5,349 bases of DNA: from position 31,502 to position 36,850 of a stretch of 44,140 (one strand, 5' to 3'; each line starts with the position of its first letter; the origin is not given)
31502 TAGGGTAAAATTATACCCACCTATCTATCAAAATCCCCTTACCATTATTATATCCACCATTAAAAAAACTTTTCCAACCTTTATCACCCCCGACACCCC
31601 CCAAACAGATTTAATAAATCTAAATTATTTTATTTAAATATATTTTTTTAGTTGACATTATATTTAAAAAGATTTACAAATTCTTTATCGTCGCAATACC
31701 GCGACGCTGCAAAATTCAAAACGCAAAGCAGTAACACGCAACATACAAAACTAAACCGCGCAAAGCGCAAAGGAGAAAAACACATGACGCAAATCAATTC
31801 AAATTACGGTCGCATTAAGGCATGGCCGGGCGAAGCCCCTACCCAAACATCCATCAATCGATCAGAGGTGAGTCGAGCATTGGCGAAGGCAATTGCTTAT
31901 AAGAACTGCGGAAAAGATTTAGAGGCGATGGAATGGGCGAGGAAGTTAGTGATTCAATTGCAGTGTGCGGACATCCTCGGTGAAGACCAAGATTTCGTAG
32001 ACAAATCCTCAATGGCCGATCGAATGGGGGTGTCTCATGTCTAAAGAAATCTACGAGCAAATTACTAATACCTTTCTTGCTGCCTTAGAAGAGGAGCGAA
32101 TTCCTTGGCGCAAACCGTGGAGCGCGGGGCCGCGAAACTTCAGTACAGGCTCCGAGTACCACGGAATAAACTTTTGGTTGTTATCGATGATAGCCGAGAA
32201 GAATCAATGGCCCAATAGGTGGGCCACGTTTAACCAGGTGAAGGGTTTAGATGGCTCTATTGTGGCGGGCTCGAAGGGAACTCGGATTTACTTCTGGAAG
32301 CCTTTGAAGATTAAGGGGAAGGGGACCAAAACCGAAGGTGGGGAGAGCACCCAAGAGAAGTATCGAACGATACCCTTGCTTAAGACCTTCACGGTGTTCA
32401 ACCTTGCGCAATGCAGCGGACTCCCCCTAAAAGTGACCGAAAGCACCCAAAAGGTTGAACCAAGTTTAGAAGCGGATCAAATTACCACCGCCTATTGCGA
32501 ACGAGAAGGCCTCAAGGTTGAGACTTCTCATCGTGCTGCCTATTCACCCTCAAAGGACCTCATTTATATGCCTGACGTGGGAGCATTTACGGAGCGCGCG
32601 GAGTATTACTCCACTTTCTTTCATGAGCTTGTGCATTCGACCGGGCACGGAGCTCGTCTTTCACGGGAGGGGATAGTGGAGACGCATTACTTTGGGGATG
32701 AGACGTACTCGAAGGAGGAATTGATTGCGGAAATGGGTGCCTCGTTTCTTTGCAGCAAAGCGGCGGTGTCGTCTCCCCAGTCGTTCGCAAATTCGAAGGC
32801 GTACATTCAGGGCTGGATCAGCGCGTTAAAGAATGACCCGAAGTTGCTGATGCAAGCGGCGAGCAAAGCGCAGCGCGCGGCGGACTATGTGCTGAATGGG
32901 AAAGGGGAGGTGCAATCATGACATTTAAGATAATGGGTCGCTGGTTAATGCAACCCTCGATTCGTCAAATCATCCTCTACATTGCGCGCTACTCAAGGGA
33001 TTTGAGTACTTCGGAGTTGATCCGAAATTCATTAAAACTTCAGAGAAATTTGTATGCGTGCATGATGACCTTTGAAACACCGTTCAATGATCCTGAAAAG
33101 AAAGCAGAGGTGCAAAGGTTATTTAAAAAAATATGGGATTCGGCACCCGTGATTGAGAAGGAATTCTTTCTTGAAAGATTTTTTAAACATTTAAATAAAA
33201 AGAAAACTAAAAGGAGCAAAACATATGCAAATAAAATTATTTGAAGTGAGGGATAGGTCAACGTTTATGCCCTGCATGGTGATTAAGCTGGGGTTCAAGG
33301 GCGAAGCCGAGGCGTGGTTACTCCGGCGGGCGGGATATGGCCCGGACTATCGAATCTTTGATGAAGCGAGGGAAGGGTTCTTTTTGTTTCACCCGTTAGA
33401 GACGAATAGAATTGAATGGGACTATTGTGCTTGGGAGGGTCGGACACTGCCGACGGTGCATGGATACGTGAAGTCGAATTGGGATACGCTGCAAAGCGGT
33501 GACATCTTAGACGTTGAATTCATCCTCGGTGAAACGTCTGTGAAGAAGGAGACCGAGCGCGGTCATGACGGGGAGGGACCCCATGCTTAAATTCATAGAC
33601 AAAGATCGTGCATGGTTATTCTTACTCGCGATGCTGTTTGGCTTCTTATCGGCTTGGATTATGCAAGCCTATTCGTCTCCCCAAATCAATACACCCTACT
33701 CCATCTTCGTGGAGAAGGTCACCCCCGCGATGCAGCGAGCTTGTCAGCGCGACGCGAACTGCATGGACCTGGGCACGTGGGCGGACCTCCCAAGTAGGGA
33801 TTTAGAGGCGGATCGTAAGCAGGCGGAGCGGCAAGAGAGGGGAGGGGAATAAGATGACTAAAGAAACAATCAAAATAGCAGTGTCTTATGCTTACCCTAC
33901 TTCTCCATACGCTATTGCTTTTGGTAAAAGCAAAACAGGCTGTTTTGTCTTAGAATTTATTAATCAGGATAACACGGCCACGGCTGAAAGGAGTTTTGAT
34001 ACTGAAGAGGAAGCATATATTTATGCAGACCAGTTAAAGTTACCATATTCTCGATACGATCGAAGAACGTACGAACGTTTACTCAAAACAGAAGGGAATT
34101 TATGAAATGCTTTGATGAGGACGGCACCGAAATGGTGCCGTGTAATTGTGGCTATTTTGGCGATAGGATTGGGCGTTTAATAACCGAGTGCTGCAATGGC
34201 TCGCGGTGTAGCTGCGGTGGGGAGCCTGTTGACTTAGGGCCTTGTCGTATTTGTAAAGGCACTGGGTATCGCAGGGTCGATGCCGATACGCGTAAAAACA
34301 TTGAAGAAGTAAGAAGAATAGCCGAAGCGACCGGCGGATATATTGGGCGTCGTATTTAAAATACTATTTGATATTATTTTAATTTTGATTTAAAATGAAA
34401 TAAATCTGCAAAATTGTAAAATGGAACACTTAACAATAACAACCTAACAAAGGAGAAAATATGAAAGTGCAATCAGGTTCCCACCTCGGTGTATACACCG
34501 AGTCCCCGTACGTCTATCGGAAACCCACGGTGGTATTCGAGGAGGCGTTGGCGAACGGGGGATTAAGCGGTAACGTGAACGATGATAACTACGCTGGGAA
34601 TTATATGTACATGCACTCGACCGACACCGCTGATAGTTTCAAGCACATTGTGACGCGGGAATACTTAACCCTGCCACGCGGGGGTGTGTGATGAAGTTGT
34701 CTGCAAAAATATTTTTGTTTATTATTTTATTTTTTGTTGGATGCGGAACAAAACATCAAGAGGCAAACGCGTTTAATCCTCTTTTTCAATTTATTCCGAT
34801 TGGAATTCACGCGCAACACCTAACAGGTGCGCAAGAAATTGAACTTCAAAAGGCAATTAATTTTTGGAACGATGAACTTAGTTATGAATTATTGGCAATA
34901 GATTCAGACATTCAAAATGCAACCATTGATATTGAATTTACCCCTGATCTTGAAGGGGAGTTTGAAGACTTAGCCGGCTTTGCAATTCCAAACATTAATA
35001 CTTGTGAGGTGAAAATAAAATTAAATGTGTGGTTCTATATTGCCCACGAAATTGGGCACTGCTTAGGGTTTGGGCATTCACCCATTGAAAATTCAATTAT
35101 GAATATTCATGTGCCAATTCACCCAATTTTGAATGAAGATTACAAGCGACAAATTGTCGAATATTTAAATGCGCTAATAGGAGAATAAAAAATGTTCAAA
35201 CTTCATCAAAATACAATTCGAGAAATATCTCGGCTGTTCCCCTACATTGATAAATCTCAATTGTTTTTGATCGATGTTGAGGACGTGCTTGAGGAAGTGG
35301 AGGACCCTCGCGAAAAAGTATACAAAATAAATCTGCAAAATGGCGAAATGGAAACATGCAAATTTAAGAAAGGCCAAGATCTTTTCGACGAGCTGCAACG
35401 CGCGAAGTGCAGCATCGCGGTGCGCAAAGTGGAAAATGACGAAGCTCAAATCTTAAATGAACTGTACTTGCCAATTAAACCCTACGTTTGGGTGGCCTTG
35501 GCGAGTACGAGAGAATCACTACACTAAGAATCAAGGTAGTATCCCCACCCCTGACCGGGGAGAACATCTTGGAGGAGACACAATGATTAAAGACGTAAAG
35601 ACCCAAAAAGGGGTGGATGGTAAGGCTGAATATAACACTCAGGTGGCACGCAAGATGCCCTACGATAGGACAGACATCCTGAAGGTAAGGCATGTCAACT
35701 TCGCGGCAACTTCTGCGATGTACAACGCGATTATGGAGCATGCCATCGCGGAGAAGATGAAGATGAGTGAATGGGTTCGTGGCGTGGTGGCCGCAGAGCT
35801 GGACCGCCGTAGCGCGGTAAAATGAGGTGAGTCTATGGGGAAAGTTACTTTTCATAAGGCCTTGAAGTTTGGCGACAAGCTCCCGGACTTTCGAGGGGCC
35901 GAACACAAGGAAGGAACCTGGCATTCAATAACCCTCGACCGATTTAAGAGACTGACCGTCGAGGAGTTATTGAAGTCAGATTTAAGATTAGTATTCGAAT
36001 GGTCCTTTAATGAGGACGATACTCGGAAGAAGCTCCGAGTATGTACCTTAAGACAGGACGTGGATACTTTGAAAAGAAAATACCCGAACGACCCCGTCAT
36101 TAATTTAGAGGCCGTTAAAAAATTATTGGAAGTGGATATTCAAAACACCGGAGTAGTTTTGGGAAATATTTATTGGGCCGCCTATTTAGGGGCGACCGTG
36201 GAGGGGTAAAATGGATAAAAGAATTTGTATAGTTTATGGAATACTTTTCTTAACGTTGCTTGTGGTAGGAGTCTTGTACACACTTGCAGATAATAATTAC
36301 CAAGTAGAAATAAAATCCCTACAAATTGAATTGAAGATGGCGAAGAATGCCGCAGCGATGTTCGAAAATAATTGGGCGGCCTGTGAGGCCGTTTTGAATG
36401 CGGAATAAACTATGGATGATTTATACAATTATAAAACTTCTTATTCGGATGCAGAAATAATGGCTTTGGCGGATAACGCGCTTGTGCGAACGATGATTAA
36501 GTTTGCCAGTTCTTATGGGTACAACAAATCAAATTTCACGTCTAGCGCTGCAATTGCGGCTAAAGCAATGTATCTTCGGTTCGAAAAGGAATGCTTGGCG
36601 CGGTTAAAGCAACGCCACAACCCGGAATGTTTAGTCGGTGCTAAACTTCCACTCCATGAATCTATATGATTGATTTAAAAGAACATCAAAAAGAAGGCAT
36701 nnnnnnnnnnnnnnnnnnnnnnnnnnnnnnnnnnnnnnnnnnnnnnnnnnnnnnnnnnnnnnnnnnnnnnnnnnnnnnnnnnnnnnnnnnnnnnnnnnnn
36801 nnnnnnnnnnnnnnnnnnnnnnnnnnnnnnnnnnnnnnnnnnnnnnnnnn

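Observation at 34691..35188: Early-expressed lipoprotein metzincin (matrixin-type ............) encoded by the phage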

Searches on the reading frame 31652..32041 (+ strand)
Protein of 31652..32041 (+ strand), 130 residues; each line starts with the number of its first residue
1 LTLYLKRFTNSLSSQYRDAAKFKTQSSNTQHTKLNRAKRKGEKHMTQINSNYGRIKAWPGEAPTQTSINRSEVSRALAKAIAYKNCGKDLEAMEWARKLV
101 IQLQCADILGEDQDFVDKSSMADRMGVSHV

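Call 80: search_protein_families(library=pfam, alignment_id=A3, max_evalue=0.001)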
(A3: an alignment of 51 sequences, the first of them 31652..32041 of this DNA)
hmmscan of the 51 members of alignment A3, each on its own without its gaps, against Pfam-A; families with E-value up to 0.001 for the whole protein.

A. member 1, window:31652-32041:+ (130 aa): 0 families

B. families by the number of members that match (of 51 scanned): 6 families
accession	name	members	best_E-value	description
PF24146.1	K1-lyase_C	1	6.3e-09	K1 capsule-specific polysaccharide lyase, C-terminal domain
PF23984.1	DUF7307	1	1.7e-07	Pam3 gp33-like protein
PF18979.5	DUF5715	1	2.7e-05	Family of unknown function (DUF5715)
PF10112.14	Halogen_Hydrol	1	0.00013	5-bromo-4-chloroindolyl phosphate hydrolysis protein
PF14354.12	Lar_restr_allev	1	0.0004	Restriction alleviation protein Lar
PF17754.6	TetR_C_14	1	0.00061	MftR C-terminal domain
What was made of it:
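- No integrase or repressor was detected (call 80). No integrase or repressor was detected, so a lysogenic-conversion setting is unsupported (call 80).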

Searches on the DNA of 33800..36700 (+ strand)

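Call 7: search_dna_similar(query=window:33800-36700:+, collection=phages, mode=near, max_rows=20)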
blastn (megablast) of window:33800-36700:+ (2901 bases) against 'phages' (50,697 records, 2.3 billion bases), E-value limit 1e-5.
No match.

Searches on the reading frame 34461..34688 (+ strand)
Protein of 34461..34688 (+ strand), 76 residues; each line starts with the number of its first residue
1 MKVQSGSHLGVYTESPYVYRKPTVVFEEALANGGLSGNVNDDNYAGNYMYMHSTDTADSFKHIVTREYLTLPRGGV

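Call 3: search_protein_families(library=pfam, proteins=[window:34461-34688:+], max_evalue=1)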
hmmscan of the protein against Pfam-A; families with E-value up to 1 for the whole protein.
window:34461-34688:+ (76 aa): 0 families

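Call 4: search_protein_families(library=phrogs, proteins=[window:34461-34688:+], max_evalue=1)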
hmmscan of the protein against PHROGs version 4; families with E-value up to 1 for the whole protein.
window:34461-34688:+ (76 aa): 0 families
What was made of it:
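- No sequence similarity to any known superinfection-exclusion protein was found (PHROG scan, call 4).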

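Call 65: search_protein_families(library=padloc, proteins=[window:34461-34688:+], max_evalue=0.1)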
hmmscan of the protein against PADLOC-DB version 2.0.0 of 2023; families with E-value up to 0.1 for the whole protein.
window:34461-34688:+ (76 aa): 0 families
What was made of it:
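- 34461..34691 (+): upstream 76-aa ORF, no signal peptide, GC 0.53; its stop overlaps the metzincin start by 1 nt (TGATG). No Pfam, PHROG or PADLOC hit (calls 3, 4, 65).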
